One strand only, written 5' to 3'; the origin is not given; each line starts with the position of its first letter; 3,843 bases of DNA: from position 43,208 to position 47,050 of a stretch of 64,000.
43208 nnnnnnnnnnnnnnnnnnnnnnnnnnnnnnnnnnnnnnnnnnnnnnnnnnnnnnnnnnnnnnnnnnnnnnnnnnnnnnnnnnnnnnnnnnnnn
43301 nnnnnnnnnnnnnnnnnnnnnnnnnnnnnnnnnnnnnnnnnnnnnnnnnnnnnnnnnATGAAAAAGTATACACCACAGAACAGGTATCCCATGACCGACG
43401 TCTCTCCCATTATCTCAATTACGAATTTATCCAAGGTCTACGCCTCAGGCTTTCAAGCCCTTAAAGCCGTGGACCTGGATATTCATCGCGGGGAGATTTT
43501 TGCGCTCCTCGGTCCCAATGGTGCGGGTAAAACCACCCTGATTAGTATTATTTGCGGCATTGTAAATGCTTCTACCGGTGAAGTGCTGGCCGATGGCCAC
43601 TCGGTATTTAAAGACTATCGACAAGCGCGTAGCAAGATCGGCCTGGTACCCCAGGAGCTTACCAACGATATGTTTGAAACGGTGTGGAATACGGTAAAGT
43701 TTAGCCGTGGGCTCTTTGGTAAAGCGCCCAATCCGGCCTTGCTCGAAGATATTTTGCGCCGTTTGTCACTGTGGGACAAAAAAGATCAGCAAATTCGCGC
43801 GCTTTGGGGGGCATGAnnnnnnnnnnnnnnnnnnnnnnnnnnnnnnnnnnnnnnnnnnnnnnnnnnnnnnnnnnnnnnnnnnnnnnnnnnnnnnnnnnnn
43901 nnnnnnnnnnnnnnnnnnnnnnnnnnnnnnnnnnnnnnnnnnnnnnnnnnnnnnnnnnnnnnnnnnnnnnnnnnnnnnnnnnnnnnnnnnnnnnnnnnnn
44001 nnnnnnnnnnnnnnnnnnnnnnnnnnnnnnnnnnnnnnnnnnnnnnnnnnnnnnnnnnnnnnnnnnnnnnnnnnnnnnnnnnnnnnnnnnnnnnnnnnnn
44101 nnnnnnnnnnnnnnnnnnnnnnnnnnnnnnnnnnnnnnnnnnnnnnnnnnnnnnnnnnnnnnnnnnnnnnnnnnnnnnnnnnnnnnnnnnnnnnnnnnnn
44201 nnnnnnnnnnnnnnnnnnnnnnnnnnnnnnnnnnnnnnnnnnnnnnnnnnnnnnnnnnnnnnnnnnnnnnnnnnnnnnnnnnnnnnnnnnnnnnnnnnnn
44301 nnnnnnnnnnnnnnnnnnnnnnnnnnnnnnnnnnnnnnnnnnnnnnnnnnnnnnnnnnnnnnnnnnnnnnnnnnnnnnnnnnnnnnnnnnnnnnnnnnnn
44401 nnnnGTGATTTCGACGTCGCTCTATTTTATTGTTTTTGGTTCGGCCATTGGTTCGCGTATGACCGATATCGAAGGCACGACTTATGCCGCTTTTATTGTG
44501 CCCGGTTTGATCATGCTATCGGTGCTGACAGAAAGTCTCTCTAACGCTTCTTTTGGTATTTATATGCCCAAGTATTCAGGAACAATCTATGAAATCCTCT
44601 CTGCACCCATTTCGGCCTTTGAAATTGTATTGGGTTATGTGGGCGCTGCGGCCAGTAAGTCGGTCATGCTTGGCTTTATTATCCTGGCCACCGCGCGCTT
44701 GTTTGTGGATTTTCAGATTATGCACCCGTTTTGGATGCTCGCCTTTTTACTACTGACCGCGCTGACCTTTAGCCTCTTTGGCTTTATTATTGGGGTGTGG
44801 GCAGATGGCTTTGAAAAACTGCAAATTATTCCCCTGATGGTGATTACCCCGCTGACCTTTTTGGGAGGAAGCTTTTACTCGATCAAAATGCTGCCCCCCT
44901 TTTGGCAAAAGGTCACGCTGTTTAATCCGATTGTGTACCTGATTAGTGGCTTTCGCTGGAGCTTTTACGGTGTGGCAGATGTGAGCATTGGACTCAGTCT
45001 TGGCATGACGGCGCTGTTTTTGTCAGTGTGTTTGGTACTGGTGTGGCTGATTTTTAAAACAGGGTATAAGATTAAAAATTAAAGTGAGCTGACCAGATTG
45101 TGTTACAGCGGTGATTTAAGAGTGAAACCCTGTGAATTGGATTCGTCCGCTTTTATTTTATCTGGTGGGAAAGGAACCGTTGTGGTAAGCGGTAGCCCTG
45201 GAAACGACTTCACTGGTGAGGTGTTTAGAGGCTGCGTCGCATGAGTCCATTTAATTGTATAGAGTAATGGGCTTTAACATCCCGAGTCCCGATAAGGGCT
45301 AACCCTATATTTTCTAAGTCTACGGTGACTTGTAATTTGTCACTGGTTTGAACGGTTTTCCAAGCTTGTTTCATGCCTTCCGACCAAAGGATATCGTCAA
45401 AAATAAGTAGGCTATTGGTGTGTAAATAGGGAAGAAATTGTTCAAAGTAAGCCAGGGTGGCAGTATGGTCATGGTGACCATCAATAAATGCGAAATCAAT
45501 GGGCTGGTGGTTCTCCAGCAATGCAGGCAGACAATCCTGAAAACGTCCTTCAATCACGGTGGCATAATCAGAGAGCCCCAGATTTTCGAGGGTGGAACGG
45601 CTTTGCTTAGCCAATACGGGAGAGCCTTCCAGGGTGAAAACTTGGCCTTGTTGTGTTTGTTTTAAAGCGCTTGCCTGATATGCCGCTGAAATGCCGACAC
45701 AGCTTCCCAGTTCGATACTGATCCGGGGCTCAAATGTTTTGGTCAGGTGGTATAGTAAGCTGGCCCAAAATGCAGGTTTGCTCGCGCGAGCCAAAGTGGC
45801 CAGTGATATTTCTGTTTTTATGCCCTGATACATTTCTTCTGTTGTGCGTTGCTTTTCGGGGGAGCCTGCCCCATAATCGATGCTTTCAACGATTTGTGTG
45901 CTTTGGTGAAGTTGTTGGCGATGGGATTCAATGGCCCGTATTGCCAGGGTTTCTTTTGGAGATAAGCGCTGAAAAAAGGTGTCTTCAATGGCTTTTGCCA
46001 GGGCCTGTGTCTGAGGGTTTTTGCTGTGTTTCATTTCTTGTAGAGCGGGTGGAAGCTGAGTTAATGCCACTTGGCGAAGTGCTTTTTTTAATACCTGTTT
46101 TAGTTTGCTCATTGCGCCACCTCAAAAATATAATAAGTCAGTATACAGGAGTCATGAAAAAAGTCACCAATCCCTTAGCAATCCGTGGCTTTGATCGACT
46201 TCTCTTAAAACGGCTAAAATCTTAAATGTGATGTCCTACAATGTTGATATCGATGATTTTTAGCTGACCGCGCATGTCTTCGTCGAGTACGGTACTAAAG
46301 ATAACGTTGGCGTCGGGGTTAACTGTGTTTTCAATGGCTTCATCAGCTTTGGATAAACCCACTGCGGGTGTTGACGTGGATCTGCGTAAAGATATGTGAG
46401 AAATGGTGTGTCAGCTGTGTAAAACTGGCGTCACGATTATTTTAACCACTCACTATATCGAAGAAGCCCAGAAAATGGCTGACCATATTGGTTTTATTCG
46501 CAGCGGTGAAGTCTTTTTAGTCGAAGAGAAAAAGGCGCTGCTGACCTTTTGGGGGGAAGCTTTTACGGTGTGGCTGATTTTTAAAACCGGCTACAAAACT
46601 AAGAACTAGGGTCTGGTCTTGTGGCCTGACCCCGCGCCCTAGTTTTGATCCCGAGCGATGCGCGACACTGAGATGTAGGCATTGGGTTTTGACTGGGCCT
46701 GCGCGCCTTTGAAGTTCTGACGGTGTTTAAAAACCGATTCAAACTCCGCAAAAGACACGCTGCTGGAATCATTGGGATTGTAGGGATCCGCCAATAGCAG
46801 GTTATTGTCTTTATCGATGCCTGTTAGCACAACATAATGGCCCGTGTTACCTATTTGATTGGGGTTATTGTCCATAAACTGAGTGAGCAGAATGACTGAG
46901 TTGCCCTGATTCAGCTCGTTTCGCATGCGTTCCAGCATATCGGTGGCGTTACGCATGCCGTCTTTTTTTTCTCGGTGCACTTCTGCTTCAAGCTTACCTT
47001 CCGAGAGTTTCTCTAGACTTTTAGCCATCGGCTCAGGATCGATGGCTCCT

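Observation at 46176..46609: Mosaic scar of gene fragments: ftsZ-like 3' end joined head-to-head to an ABC ATPase fragment and a permease tail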

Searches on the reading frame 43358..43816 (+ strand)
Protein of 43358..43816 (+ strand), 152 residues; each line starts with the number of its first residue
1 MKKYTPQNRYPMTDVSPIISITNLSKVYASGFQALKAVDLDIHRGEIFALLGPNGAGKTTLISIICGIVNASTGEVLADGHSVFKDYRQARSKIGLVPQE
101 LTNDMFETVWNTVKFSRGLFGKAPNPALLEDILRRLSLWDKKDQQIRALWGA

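Call 6: search_protein_families(library=pfam, proteins=[window:43358-43816:+])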
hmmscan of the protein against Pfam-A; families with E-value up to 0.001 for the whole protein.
window:43358-43816:+ (152 aa): 3 families
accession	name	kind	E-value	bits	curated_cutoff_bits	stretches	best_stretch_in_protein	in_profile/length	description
PF00005.33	ABC_tran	-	5.2e-20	72.9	25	1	35-146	1-102/137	ABC transporter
PF13476.12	AAA_23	-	1.5e-05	26.1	27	1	28-69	3-43/201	AAA domain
PF13555.12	AAA_29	-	0.00069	19.8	27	0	38-62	15-39/61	P-loop containing region of AAA domain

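Call 25: find_encoding_contigs(protein=window:43391-43816:+, flank=10000, max_places=10)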
Protein window:43391-43816:+ (141 aa): no gene with exactly this product is on record in the collection.

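Call 70: list_cluster_members(proteins=[P0134, P0135, window:43358-43816:+, window:44405-45082:+])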
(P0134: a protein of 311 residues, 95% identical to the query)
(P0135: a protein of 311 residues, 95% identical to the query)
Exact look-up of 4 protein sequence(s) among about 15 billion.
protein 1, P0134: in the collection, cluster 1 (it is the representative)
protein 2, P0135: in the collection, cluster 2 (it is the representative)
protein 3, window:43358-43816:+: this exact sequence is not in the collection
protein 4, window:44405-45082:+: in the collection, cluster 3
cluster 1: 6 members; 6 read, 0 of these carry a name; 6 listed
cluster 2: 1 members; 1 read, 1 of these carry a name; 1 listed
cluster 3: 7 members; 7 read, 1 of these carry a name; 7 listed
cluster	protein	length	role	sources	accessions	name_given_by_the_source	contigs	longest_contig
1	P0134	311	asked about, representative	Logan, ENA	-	-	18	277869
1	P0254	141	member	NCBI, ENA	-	-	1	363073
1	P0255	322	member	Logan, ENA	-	-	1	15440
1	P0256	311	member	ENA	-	-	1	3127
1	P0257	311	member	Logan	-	-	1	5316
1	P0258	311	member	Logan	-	-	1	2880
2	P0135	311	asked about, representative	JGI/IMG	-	ABC-2 type transport system ATP-binding protein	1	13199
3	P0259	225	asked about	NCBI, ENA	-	-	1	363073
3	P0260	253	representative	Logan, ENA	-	-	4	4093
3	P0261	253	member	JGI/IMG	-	ABC-2 type transport system permease protein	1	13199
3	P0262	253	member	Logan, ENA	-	-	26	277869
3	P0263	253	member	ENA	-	-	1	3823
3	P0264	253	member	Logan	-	-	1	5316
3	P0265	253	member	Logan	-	-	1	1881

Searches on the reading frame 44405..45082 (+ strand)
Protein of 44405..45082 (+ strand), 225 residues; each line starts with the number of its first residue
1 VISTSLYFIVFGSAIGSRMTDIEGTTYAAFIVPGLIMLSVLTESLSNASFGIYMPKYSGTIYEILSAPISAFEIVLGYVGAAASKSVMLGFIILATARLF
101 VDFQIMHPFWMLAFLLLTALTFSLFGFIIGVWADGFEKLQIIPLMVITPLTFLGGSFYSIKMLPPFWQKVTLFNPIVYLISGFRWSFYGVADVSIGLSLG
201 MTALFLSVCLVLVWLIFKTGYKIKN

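Call 6: search_protein_families(library=pfam, proteins=[window:44405-45082:+])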
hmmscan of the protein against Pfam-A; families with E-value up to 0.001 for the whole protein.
window:44405-45082:+ (225 aa): 2 families
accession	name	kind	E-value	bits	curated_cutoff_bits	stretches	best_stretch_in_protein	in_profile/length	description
PF01061.29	ABC2_membrane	-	1.9e-28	99.9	26.9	1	2-188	26-211/211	ABC-2 type transporter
PF12698.13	ABC2_membrane_3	-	2.1e-11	44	31.6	1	25-215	158-347/347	ABC-2 family transporter protein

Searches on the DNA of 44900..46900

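Call 48: search_rna_families(source=window, start=44900, end=46900, threshold=evalue, max_evalue=1)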
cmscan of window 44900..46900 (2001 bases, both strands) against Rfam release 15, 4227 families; matches with E-value up to 1: 1.
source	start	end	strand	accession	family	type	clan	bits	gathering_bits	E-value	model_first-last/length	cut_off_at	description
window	44946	44989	+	RF01673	PhrS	Gene; sRNA;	-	16.6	37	0.25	50-93/212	no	PhrS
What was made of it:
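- There is no Rfam hit (call 48).
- Tried and rejected: The RNA-element reading was rejected: only a sub-threshold PhrS hit, and it lies outside the scar (call 48).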

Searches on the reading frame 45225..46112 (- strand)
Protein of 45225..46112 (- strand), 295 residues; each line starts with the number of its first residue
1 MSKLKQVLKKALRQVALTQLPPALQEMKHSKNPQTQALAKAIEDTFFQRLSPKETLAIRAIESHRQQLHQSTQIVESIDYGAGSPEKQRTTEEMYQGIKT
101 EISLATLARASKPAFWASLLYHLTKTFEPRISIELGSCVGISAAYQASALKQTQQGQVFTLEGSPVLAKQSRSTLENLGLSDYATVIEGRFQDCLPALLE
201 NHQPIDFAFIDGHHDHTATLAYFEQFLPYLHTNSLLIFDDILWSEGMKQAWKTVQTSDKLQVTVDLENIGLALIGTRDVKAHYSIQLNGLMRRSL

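Call 6: search_protein_families(library=pfam, proteins=[window:45225-46112:-])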
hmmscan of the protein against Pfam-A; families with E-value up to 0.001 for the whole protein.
window:45225-46112:- (295 aa): 2 families
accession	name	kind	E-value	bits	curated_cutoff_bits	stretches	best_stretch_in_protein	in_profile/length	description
PF13578.12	Methyltransf_24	-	1.1e-20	74.9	26.3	1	133-241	1-105/105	Methyltransferase domain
PF01596.23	Methyltransf_3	-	2.1e-08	34.2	22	1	118-246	34-160/204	O-methyltransferase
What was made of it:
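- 45225..46112 (-): Class I SAM-dependent methyltransferase gene, the cargo of the lineage-specific 1.53-kb segment. Pfam Methyltransf_24 (call 6).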

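Call 16: find_encoding_contigs(protein=window:45225-46112:-, flank=10000, max_places=10)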
Protein window:45225-46112:- (295 aa): no gene with exactly this product is on record in the collection.

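Call 19: find_related_loci(query=window:45225-46112:-, collection=metagenome_contigs, flank=10000)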
Query window:45225-46112:- (295 aa) in metagenome_contigs; peptide patterns used: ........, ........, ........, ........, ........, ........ (x = any residue, [..] = any of these).
96 stretches matched a pattern, but none encodes a relative of the query by tblastn (E <= 1e-3).

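Call 20: find_homologous_proteins(query=window:45225-46112:-)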
Query window:45225-46112:- (295 aa): 724 proteins with E <= 0.001 among 2607 candidates; the best 120 are listed.
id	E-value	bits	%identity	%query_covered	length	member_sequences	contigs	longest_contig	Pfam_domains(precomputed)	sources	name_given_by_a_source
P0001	2.4e-173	593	91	100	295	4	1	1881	PF01596.24,PF13578.13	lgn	-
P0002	7.2e-71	257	46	94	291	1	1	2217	PF01596.24,PF13578.13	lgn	-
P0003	9.7e-70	253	44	93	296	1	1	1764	PF01596.24,PF13578.13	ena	-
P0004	1.1e-69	253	45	94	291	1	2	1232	PF01596.24,PF13578.13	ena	-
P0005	1.3e-68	249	45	93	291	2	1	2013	PF01596.24,PF13578.13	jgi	jgi:predicted O-methyltransferase YrrM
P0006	3.3e-68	248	43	93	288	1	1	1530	PF01596.24,PF13578.13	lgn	-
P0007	3.8e-68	248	41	97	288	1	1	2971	PF01596.24,PF13578.13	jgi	jgi:predicted O-methyltransferase YrrM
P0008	4.3e-68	248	42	97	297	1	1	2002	PF01596.24,PF13578.13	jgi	jgi:predicted O-methyltransferase YrrM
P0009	5.6e-68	247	41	93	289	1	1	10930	PF01596.24,PF13578.13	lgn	-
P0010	1.6e-67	246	42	93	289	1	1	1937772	PF01596.24,PF13578.13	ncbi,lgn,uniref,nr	ncbi:class I SAM-dependent methyltransferase [Candidatus Synechococcus calcipolaris G9]|uniref:Class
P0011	1.0e-66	243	43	93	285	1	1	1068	PF01596.24,PF13578.13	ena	-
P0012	2.0e-66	242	42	93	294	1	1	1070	PF01596.24,PF13578.13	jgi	jgi:precorrin-6B methylase 2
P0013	3.5e-66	241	45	86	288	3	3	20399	PF13578.13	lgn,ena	-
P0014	7.9e-66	240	42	93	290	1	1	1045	PF01596.24,PF13578.13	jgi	jgi:predicted O-methyltransferase YrrM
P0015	8.5e-66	240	43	86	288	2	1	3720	PF01596.24,PF13578.13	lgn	-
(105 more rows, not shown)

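Call 21: find_encoding_contigs(protein=P0001, flank=10000, max_places=10)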
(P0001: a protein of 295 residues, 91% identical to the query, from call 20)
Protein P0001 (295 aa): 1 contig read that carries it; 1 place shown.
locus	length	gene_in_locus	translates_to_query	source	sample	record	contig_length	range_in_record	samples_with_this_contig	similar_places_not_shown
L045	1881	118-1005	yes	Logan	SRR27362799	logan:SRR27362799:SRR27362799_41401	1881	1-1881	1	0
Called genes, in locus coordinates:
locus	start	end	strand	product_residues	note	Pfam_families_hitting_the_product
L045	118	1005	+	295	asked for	PF01596:Methyltransf_3 (weak), PF13578:Methyltransf_24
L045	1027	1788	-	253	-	PF01061:ABC2_membrane, PF12698:ABC2_membrane_3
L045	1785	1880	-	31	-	?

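Call 58: list_cluster_members(proteins=[P0001, window:45225-46112:-])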
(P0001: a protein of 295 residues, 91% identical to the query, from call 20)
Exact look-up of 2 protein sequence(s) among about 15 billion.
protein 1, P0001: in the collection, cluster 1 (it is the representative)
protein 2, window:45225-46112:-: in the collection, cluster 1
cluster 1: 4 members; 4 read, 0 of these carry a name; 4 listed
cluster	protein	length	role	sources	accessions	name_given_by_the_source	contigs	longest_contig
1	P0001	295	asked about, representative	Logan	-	-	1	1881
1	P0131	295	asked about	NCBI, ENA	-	-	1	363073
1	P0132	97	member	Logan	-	-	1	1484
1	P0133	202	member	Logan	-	-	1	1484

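Call 59: find_encoding_contigs(protein=P0133, flank=3000, max_places=3)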
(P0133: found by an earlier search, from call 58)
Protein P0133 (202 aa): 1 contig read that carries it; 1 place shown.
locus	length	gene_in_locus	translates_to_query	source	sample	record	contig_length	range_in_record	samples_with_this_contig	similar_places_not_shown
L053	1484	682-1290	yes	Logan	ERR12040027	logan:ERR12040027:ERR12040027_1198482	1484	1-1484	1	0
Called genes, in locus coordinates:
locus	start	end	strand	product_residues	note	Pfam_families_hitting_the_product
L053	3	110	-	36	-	?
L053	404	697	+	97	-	-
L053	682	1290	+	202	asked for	PF01596:Methyltransf_3, PF13578:Methyltransf_24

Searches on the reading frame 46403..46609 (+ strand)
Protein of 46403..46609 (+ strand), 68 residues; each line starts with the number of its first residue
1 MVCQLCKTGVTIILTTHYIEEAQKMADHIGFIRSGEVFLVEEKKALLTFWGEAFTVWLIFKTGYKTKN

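Call 17: find_encoding_contigs(protein=window:46403-46609:+, flank=10000, max_places=10)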
Protein window:46403-46609:+ (68 aa): no gene with exactly this product is on record in the collection.
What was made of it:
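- The ORF is absent from the protein collection (call 17) and from all relatives.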
